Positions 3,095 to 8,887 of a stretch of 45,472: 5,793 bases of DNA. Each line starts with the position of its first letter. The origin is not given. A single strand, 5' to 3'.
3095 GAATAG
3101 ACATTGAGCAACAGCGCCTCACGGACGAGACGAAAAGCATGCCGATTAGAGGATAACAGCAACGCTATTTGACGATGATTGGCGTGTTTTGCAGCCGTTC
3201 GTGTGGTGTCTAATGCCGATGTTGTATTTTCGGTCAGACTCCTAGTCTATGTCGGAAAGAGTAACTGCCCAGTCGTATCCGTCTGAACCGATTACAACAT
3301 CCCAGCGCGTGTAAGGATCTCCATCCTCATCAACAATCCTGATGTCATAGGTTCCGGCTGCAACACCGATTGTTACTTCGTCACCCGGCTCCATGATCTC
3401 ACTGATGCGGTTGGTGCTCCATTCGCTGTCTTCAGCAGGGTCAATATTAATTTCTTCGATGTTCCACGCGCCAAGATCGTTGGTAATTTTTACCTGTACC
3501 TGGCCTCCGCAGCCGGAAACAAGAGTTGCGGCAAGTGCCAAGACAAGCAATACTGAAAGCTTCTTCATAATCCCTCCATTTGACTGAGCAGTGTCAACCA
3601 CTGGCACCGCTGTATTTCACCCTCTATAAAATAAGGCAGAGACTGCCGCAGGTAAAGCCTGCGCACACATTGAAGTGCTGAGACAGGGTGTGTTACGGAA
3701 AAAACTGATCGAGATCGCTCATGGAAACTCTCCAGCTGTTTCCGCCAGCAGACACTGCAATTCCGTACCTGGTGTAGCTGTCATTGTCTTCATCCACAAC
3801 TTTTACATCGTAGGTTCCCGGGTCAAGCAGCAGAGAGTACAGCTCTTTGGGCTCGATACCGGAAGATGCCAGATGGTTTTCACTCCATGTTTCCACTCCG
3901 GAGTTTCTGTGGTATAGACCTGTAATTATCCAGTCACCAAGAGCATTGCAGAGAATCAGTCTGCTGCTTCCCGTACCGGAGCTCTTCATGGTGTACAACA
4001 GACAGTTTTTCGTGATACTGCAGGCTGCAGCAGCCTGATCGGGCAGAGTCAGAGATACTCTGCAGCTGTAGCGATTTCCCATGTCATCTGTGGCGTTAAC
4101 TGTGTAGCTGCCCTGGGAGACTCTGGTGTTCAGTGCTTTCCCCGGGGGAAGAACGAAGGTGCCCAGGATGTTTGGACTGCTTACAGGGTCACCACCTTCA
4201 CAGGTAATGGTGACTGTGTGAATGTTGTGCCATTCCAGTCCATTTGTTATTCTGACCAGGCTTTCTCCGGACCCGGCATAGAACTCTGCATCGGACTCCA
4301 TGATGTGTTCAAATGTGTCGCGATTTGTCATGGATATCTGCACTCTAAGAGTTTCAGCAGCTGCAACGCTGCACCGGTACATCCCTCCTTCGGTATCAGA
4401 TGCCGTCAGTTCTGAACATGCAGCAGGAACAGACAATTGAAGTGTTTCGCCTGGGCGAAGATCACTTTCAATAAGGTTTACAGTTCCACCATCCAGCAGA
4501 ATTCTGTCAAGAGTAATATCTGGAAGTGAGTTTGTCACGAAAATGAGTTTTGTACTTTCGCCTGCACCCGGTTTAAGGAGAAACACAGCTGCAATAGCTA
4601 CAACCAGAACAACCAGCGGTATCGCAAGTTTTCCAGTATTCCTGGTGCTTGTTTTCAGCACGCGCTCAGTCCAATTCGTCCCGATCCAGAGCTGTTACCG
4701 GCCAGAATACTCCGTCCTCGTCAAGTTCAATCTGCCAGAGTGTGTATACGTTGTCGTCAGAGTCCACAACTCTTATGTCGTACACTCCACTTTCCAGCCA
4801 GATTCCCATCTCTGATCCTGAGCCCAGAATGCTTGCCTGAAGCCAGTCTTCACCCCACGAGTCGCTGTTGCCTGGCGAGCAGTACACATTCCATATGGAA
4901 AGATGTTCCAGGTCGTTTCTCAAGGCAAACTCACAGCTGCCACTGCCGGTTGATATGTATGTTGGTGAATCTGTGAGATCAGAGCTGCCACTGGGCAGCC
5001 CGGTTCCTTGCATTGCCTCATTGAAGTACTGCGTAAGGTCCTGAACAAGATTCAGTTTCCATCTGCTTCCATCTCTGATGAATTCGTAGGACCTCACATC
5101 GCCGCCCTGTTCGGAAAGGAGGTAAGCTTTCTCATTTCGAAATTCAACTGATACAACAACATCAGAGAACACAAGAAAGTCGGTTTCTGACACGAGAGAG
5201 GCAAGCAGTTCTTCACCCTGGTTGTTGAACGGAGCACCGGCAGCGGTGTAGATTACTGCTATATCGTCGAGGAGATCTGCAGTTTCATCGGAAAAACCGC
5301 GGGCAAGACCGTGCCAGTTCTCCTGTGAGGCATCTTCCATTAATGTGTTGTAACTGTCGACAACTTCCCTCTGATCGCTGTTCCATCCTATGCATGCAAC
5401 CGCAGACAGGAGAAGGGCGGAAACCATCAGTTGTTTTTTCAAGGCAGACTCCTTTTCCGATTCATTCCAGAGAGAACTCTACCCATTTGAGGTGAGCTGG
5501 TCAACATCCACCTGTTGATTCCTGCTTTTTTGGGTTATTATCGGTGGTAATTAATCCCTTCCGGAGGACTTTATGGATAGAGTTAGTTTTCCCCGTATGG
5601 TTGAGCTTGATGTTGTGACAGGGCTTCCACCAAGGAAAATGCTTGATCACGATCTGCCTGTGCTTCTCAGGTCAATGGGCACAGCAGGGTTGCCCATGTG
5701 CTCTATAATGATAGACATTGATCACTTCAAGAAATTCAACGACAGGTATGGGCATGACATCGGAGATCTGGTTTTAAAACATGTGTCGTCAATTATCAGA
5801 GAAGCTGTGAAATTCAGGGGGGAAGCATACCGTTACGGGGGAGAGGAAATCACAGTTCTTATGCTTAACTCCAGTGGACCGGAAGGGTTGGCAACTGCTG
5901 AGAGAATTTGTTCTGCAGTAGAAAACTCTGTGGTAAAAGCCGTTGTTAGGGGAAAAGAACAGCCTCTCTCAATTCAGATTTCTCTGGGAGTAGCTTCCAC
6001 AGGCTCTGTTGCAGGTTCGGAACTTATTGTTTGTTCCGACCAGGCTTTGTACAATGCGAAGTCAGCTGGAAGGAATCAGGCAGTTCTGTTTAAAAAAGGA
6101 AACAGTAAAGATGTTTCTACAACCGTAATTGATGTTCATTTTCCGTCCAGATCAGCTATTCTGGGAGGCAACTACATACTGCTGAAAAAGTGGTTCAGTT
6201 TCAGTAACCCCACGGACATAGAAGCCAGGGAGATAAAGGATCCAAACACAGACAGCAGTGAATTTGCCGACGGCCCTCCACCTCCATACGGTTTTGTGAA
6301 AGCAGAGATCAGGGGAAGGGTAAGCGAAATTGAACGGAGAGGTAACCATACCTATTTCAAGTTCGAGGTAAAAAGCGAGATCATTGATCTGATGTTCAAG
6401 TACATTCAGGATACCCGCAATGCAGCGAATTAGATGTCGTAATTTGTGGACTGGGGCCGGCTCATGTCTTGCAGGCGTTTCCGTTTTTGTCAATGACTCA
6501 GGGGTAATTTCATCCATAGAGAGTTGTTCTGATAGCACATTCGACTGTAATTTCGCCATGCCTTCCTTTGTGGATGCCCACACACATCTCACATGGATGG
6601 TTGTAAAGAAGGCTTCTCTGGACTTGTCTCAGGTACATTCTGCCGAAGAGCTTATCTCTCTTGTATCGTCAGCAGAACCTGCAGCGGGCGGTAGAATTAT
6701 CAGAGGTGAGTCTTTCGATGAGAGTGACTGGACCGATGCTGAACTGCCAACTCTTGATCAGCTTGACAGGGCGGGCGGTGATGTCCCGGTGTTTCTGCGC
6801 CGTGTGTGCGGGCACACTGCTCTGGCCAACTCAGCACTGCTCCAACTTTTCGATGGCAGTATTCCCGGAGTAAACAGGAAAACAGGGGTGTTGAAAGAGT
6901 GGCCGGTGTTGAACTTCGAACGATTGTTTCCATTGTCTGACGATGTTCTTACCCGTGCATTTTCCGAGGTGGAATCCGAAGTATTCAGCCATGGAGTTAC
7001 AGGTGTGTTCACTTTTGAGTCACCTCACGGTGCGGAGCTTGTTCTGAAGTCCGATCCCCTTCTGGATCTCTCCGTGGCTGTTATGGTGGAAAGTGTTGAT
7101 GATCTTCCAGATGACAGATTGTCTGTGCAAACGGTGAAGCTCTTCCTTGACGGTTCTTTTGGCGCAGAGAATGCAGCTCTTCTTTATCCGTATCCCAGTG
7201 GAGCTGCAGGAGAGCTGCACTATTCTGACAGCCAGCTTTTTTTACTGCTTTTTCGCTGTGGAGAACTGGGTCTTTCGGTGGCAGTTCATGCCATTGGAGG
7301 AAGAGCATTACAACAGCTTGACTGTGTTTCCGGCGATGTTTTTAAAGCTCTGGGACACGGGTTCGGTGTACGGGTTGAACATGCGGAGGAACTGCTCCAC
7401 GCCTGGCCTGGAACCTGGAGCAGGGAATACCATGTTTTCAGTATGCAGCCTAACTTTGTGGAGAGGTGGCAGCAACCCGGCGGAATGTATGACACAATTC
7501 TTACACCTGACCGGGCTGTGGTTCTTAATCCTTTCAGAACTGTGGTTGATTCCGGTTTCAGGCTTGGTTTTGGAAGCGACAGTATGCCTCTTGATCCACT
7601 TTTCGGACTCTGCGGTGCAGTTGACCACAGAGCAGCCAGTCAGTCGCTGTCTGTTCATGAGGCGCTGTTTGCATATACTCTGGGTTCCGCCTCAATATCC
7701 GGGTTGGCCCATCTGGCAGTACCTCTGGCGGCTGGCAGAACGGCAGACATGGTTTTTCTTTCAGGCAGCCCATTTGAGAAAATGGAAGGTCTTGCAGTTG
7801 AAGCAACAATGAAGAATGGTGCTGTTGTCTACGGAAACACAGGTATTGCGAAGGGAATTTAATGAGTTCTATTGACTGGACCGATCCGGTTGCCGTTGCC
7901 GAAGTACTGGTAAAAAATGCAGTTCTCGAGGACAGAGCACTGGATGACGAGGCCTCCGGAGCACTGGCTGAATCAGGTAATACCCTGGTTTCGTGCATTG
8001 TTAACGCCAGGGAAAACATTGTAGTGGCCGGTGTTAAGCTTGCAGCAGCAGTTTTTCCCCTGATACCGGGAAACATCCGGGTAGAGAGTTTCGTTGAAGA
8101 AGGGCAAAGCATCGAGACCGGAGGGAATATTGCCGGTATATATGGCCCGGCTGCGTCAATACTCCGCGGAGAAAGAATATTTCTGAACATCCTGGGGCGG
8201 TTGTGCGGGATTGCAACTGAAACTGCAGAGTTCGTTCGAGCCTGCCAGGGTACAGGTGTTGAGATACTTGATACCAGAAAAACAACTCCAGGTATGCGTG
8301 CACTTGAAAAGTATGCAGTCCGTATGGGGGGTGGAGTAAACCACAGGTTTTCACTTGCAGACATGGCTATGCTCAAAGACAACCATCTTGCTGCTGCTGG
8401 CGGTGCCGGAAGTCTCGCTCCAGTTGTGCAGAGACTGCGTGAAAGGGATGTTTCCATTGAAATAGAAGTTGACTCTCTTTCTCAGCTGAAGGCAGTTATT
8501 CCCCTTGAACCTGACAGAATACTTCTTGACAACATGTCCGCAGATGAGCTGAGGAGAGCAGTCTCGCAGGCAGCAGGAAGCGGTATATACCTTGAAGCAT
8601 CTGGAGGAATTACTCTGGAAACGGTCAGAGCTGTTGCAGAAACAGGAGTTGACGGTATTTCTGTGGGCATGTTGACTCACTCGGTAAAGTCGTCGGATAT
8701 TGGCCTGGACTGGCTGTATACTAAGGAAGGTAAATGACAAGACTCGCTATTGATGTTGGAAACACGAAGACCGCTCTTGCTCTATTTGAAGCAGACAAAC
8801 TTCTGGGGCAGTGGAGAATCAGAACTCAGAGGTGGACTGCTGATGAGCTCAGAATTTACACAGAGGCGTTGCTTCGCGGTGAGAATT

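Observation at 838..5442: Six tandem paralogous genes encode 11 copies of an unrecognised ~90-aa acidic, Trp-rich secreted module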

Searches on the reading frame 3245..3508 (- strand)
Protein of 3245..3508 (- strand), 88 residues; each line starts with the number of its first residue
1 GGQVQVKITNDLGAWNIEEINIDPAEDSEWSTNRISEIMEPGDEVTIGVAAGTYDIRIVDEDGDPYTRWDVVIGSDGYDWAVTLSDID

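Call 33: find_homologous_proteins(query=A3, max_evalue=0.00001)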
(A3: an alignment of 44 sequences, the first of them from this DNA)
Query A3 (44 sequences) (88 aa, profile of the alignment): 36 proteins with E <= 0.00001 among 664 candidates.
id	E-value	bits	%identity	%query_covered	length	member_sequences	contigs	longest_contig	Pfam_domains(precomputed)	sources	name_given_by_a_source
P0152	5.7e-29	118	63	100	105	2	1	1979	-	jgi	-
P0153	7.2e-26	108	74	100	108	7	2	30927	-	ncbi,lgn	-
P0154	1.5e-25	107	73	100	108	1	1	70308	-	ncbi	-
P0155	3.0e-25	106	75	100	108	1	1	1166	-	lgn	-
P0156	3.4e-25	105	76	100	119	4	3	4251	-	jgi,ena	-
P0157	7.2e-25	104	72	98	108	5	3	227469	-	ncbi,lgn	-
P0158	8.5e-25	104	74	100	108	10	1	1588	-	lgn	-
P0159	9.2e-25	104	73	100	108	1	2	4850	-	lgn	-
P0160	2.0e-24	103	74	100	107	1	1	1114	-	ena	-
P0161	7.5e-24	101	64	99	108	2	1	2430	-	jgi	-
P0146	7.6e-24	101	59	98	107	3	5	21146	-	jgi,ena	-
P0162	1.1e-23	101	70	100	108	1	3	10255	-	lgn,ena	-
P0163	1.8e-23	100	99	100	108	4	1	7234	-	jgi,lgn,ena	-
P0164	2.0e-23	100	75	100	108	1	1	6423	-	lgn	-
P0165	5.6e-23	98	67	99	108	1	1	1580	-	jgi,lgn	jgi:archaellum component FlaF (FlaF/FlaG flagellin family)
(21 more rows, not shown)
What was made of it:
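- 3242..3607 (-): g4, a single-module lipoprotein. The likely start is the ATG at 3568, preceded by GGAGG (108 aa). Lipobox LVSGC. Module at 3245-3508. P0163 is 99% identical and 108 aa long (call 33).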

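Call 45: find_encoding_contigs(protein=P0157, flank=10000, max_places=2)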
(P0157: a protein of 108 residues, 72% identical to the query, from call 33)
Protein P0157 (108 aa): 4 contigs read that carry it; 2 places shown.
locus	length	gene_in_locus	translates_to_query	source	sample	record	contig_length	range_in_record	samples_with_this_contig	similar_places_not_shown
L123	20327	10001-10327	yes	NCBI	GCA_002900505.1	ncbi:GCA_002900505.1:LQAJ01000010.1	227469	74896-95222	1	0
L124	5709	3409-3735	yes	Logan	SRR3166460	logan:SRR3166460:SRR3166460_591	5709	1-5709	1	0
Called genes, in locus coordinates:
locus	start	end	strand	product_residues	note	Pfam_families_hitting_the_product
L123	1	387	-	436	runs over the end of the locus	PF00488:MutS_V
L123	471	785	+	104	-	-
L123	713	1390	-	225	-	PF00226:DnaJ, PF01556:DnaJ_C, PF17302:DUF5351 (faint), PF27659:CHP02642 (faint), PF00684:DnaJ_CXXCXGXG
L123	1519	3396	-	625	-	PF00012:HSP70, PF06723:MreB_Mbl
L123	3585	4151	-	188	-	PF01008:IF-2B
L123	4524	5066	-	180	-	PF02441:Flavoprotein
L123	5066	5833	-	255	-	PF03309:Pan_kinase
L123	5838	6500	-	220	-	PF01729:QRPTase_C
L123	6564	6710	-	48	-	-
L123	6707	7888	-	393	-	PF07969:Amidohydro_3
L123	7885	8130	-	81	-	-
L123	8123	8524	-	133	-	-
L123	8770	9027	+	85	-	-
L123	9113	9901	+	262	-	-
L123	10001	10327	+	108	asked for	-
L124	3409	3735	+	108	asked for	-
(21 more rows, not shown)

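Call 68: search_solved_structures(query=A3, max_evalue=10, show_alignments=3)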
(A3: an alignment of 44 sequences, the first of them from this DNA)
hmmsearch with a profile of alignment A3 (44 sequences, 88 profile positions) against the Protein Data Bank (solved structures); distinct sequences matched with E-value up to 10: 5.
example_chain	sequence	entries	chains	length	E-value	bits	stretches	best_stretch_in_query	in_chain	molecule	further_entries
21vq_E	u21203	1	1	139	0.14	15.3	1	41-82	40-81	Phi92_gp136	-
2d9x_A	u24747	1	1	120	0.28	14.3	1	10-77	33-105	Oxysterol binding protein-related protein 11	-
6e57_A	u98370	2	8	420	0.7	13.1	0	48-77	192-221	surface glycan binding protein B | Mixed-linkage glucan utilization locus (MLGUL) SGBP-B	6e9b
6s7o_F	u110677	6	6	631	1.3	12.2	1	44-80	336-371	Dolichyl-diphosphooligosaccharide--protein glycosyltransferase subunit 2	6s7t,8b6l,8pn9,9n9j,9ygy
1hlc_A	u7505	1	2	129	1.5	12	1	19-62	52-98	HUMAN LECTIN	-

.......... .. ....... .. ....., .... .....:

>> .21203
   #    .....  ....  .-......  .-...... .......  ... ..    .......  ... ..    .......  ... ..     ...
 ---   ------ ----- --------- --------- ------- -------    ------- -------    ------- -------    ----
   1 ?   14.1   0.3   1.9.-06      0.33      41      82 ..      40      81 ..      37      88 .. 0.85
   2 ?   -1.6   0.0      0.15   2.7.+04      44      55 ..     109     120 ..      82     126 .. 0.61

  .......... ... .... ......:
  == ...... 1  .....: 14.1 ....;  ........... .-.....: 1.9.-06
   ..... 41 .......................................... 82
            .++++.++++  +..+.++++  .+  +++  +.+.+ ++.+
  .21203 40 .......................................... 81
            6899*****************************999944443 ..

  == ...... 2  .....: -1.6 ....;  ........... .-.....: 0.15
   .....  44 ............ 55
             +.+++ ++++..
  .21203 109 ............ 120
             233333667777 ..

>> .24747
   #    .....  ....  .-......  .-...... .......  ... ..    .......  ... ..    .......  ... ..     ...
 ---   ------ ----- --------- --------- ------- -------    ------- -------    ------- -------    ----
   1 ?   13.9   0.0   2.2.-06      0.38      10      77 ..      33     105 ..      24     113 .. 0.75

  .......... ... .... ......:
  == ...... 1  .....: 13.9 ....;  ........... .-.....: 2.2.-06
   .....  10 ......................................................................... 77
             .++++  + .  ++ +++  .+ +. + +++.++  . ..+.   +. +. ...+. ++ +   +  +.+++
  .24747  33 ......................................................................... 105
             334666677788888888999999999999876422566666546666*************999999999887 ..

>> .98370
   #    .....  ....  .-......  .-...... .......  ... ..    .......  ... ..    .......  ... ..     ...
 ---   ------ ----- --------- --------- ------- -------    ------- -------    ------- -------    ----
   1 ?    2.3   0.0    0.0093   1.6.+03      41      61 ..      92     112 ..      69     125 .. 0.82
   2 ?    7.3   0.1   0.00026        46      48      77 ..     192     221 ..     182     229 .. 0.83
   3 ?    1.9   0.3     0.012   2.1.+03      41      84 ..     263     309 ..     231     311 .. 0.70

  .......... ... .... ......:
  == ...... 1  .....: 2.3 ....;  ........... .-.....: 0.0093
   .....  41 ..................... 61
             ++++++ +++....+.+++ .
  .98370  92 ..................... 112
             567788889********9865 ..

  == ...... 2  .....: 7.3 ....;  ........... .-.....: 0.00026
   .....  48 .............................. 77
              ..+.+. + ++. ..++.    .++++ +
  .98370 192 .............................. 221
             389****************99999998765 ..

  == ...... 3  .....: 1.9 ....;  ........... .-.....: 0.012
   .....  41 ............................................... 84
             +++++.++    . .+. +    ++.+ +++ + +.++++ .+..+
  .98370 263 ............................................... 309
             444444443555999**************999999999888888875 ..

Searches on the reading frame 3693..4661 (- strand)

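Call 3: search_protein_families(library=pfam, proteins=[window:3693-4661:-], max_evalue=1)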
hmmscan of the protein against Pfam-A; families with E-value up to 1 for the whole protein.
window:3693-4661:- (322 aa): 3 families
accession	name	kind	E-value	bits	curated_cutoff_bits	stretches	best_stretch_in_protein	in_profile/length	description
PF13895.12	Ig_2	-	0.037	14.7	27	1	148-205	15-66/79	Immunoglobulin domain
PF06832.18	BiPBP_C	-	0.13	12.6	26.8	0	173-199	60-87/90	Penicillin-Binding Protein C-terminus Family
PF13620.12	CarboxypepD_reg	-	0.14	13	32.3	0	275-309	40-75/82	Carboxypeptidase regulatory-like domain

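Call 4: search_protein_families(library=ncbifam, proteins=[window:3693-4661:-], max_evalue=1)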
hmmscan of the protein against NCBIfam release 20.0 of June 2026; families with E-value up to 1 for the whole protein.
window:3693-4661:- (322 aa): 0 families

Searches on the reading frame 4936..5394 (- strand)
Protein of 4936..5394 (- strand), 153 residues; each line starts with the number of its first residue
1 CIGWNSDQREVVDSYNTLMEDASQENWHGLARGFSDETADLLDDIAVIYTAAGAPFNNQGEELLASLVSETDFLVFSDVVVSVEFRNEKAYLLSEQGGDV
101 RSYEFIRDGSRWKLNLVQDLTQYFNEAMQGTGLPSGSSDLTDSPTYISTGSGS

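Call 48: find_homologous_proteins(query=window:4936-5394:-, max_evalue=0.001)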
Query seq(153 aa) (153 aa): 15 proteins with E <= 0.001 among 121 candidates.
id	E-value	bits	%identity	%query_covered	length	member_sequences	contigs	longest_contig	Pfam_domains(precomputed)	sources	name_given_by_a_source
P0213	9.6e-95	332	100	100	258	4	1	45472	-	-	-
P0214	1.2e-87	309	92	99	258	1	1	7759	-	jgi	jgi:hypothetical protein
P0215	1.8e-80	286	84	100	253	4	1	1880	-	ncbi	-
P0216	3.3e-79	282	84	100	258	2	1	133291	-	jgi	-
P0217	1.9e-69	250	75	100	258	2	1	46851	-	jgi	-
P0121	2.3e-56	208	62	100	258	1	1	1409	-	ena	-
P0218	3.0e-56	208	61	100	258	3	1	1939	-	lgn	-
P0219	1.2e-54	202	63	100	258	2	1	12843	-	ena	-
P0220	4.4e-51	191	58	100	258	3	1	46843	-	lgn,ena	-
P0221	4.9e-51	191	56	100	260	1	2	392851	-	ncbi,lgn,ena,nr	ncbi:MAG: hypothetical protein KAH54_03710 [Candidatus Sabulitectum sp.]|nr:hypothetical protein [Ca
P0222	1.4e-46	176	57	100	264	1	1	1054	-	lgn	-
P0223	1.0e-43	167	53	99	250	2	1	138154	-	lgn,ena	-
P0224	1.4e-36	144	88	51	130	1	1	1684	-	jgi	jgi:hypothetical protein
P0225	2.8e-28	117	41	100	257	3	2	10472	-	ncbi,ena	-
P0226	4.6e-23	100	35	100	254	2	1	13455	-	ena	-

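Call 59: predict_structure(alignment_id=A5)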
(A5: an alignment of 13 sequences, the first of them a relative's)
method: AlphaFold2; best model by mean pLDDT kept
length: 258 residues; sequences in the alignment: 13
mean_pLDDT: 80.9   pTM: 0.70
mean pLDDT of the five models: 80.9, 80.3, 77.6, 64.6, 44.5
residues with pLDDT >= 90: 98; 70-90: 108; 50-70: 30; < 50: 22
segments of 3 or more residues with pLDDT < 50: 1-6, 12-14, 150-159
pLDDT, mean of each block of 10 residues (from residue 1): 48 53 91 90 84 86 75 66 71 87 91 85 90 83 60 40 87 93 92 87 86 94 92 94 94 81
secondary structure, 60 per line:
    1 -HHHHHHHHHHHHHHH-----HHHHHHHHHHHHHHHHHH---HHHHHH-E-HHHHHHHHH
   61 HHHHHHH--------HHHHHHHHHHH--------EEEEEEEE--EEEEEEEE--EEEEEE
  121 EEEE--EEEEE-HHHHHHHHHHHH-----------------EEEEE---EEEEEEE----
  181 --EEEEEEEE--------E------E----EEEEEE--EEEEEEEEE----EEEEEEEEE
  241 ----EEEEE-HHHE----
elements in order: H2-16 H22-39 H43-48 H52-67 H76-86 E95-102 E105-112 E115-124 E127-131 H133-144 E162-166 E170-176 E183-190 E211-216 E219-227 E232-240 E245-249

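Call 62: fold_search(model_id=the predicted structure, library=pdb)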
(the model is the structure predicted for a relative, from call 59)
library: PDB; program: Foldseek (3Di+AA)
matches with E <= 10: 731; with E <= 0.001: 0
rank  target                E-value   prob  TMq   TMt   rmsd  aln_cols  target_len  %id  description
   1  6hif_Y                7.9e-02  0.87  0.19  0.50   4.2        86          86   14  Kuenenia stuttgartiensis hydrazine dehydrogenase complex (released 2019-04-17)
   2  2mca_MODEL_1_A        1.0e-01  0.77  0.22  0.46  10.3       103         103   14  NMR structure of the protein YP_002937094.1 from Eubacterium rectale (released 2013-09-04)
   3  8cbh_B                1.5e-01  0.11  0.11  0.06  15.0       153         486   14  SHP2 in complex with a novel allosteric inhibitor (released 2023-04-26)
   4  4jmh_A                2.1e-01  0.18  0.20  0.24  14.8       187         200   10  Crystal structure of synthetic protein in complex with double pY peptide (released 2014-04-23)
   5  4o49                  2.5e-01  0.04  0.09  0.05  18.3       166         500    9  Crystal structure of the vaccine antigen Transferrin Binding Protein B (TbpB) mutant Tyr-174-Ala from Actinobacillus ple (released 2015-01-14)
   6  7q5t_FFF              2.7e-01  0.11  0.11  0.12  13.9       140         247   15  The tandem SH2 domains of SYK with a bound FCER1G diphospho-ITAM peptide (released 2021-11-24)
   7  3u58_C                2.7e-01  0.02  0.08  0.09  16.0       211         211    6  Crystal Structure of the Tetrahymena telomerase processivity factor Teb1 AB (released 2011-12-28)
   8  7r7l_A                2.8e-01  0.10  0.11  0.06  15.1       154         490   12  Structure of human SHP2 in complex with compound 30 (released 2021-10-27)
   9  5cdw_C                3.4e-01  0.30  0.14  0.30   8.3        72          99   17  Crystal Structure Analysis of a mutant Grb2 SH2 domain (W121G) with a pYVNV peptide (released 2016-05-25)
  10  7q5w_CCC              3.6e-01  0.07  0.11  0.11  15.3       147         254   15  The tandem SH2 domains of SYK with a bound TYROBP diphospho-ITAM peptide (released 2021-11-24)
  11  2ox5_A                3.8e-01  0.25  0.16  0.33   5.9        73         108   12  The SoxYZ complex of Paracoccus pantotrophus (released 2007-05-22)
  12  8dgq_B                3.8e-01  0.04  0.09  0.08  16.0       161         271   13  Crystal structure of p120RasGAP SH2-SH3-SH2 in complex with p190RhoGAP doubly phosphorylated peptide (released 2022-11-02)
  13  6w3w                  4.1e-01  0.80  0.26  0.56   5.9       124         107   15  An enumerative algorithm for de novo design of proteins with diverse pocket structures (released 2020-04-08)
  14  5cdw_H                4.1e-01  0.20  0.13  0.31  10.9        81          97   16  Crystal Structure Analysis of a mutant Grb2 SH2 domain (W121G) with a pYVNV peptide (released 2016-05-25)
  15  4cj2_C                4.3e-01  0.51  0.13  0.45  10.5        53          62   11  Crystal structure of HEWL in complex with affitin H4 (released 2014-05-21)
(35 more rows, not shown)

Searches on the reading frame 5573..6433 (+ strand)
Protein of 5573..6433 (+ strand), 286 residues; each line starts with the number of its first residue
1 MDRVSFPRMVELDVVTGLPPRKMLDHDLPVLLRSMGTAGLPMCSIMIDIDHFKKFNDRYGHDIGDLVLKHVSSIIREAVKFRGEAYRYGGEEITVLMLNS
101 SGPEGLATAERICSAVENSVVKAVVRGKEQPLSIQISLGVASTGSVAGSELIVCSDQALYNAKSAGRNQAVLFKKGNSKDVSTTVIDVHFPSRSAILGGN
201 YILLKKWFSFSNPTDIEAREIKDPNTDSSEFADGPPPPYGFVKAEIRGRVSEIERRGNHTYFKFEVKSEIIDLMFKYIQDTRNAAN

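Call 17: search_protein_families(library=pfam, proteins=[window:5573-6433:+], max_evalue=0.00001)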
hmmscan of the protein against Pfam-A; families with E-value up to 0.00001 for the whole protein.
window:5573-6433:+ (286 aa): 1 family
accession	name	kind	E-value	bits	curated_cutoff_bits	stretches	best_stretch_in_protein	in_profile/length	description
PF00990.26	GGDEF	-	1.1e-33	116.8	23.8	1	12-169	3-161/161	Diguanylate cyclase, GGDEF domain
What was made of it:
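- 5573..6433 (+): Divergently transcribed GGDEF diguanylate cyclase. Its position next to the array is conserved. Pfam GGDEF 1e-33 (call 17).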

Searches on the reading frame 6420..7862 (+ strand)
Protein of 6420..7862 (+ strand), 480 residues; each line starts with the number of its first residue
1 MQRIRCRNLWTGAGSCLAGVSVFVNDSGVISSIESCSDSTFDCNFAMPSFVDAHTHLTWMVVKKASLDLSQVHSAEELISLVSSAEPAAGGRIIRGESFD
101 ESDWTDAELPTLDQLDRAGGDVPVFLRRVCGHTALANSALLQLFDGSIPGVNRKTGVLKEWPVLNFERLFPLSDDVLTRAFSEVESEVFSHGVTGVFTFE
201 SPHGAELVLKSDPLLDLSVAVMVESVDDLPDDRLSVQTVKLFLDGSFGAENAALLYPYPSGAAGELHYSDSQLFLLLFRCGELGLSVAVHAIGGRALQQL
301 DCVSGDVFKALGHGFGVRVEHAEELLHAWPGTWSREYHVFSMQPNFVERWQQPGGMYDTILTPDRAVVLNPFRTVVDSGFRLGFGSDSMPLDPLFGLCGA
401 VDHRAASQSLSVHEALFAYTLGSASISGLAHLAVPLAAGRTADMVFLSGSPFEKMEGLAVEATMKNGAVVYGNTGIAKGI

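Call 17: search_protein_families(library=pfam, proteins=[window:6420-7862:+], max_evalue=0.00001)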
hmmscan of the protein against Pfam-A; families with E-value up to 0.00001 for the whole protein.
window:6420-7862:+ (480 aa): 2 families
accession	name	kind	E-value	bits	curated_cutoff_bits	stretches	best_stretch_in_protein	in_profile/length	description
PF07969.17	Amidohydro_3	-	4.9e-42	145.4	29.7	1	46-471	10-472/472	Amidohydrolase family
PF01979.26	Amidohydro_1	-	3.3e-08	33.6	25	0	369-470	232-345/345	Amidohydrolase family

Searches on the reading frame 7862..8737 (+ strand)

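Call 17: search_protein_families(library=pfam, proteins=[window:7862-8737:+], max_evalue=0.00001)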
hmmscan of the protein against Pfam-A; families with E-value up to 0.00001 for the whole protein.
window:7862-8737:+ (291 aa): 2 families
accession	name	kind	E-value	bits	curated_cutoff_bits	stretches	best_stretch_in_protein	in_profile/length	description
PF01729.25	QRPTase_C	-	2.1e-55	187.4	23.1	1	117-283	1-169/169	Quinolinate phosphoribosyl transferase, C-terminal domain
PF02749.22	QRPTase_N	-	4.4e-15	56.1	27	1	39-115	10-82/82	Quinolinate phosphoribosyl transferase, N-terminal domain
